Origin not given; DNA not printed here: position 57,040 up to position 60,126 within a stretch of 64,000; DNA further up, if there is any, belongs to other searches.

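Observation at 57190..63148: Translationally coupled 5-gene operon: 29-residue-repeat zincin protein, clan-CD-like peptidase, ACP, KS, half-KS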

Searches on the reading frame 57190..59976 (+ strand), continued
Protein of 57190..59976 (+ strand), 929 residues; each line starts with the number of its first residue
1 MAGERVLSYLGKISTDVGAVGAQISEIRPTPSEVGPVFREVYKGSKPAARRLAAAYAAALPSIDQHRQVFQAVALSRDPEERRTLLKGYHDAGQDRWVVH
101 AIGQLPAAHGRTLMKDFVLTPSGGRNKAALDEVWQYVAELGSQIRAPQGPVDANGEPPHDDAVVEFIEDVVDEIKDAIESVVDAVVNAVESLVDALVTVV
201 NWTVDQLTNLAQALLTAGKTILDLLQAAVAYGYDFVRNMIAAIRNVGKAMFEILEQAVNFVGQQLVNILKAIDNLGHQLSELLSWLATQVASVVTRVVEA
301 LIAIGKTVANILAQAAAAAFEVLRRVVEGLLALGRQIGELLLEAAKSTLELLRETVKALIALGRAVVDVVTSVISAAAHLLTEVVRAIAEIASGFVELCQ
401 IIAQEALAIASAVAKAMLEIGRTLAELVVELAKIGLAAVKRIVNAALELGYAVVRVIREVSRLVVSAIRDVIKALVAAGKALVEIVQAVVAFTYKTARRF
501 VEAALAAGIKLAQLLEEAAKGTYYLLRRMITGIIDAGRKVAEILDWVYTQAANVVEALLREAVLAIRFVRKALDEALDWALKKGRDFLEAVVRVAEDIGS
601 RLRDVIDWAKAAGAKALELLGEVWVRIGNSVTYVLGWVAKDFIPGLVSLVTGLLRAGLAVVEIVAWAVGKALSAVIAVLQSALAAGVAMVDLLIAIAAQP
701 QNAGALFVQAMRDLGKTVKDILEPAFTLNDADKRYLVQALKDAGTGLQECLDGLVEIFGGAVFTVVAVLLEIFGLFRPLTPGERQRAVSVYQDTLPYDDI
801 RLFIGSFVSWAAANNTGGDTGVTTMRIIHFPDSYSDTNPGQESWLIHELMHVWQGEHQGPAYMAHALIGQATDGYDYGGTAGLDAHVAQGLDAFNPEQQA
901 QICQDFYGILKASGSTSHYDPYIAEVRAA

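Call 61: fold_search(model_id=the predicted structure, library=pdb)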
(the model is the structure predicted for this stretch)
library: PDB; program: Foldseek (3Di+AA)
matches with E <= 10: 144; with E <= 0.001: 0
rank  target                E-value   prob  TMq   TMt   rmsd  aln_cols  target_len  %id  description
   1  5h2v_A                2.2e-01  0.14  0.12  0.11  34.4      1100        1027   11  Crystal structure of the karyopherin Kap121p bound to the SUMO protease Ulp1p (released 2016-12-14)
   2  7cbc_B                4.1e-01  0.47  0.10  0.26  22.8       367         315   17  Crystal structure of a de novo designed switch protein caging a hemagglutinin binder (released 2020-12-23)
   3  7cbc_A                5.2e-01  0.38  0.10  0.24  23.4       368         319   17  Crystal structure of a de novo designed switch protein caging a hemagglutinin binder (released 2020-12-23)
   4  8dl6_A                5.2e-01  0.08  0.06  0.11  28.8       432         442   12  Cryo-EM structure of human ferroportin/slc40 bound to Ca2+ in nanodisc (released 2023-01-25)
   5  9hdd_A                5.5e-01  0.20  0.10  0.20  31.1       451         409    9  Sla2 C-terminal region (Residues 560-968) (REND and THATCH domains) (released 2025-05-21)
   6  5y81_A                5.7e-01  0.06  0.09  0.06  46.5      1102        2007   11  NuA4 TEEAA sub-complex (released 2018-04-18)
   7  7jh5_B                6.4e-01  0.41  0.10  0.28  23.9       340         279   17  Co-LOCKR: de novo designed protein switch (released 2020-09-02)
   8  7jh5_A                6.7e-01  0.38  0.10  0.27  24.0       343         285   18  Co-LOCKR: de novo designed protein switch (released 2020-09-02)
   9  7k5b_B                1.1e+00  0.04  0.07  0.02  62.1       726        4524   11  Structure of outer-arm dynein bound to microtubule doublet in microtubule binding state 2 (MTBS-2) (released 2021-09-29)
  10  9drl_A                1.2e+00  0.06  0.07  0.11  31.3       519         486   14  Cryo-EM structure of the T33-549 tetrahedral cage (released 2025-08-06)
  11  8evm_C                1.2e+00  0.20  0.08  0.27  23.8       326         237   16  De novo design of chlorophyll special pair containing protein assemblies (released 2024-05-15)
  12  8ga7                  1.3e+00  0.06  0.09  0.13  29.2       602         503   14  Geometrically programmable nanomaterial construction using regularized protein building blocks (released 2024-03-13)
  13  8c4a                  1.4e+00  0.04  0.10  0.05  35.9      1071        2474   10  Structural and interactional insights into the glideosome-associated connector from Toxoplasma gondii (released 2023-07-19)
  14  3qml_D                1.4e+00  0.21  0.07  0.18  13.7       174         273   14  The structural analysis of Sil1-Bip complex reveals the mechanism for Sil1 to function as a novel nucleotide exchange  (released 2011-06-29)
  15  8bx8_B                1.5e+00  0.04  0.07  0.02  62.1       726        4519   11  In situ outer dynein arm from Chlamydomonas reinhardtii in the post-power stroke state (released 2023-05-10)
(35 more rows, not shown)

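Call 81: find_encoding_contigs(protein=P0070, flank=6000, max_places=2)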
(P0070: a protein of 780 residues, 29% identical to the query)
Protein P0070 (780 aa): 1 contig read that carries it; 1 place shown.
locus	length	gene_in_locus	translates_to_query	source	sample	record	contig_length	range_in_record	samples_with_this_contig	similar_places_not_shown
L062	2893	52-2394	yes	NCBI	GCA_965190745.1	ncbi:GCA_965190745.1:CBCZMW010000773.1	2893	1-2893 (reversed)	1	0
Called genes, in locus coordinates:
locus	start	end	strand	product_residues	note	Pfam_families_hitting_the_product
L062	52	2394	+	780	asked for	PF09361:Phasin_2 (faint)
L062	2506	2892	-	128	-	?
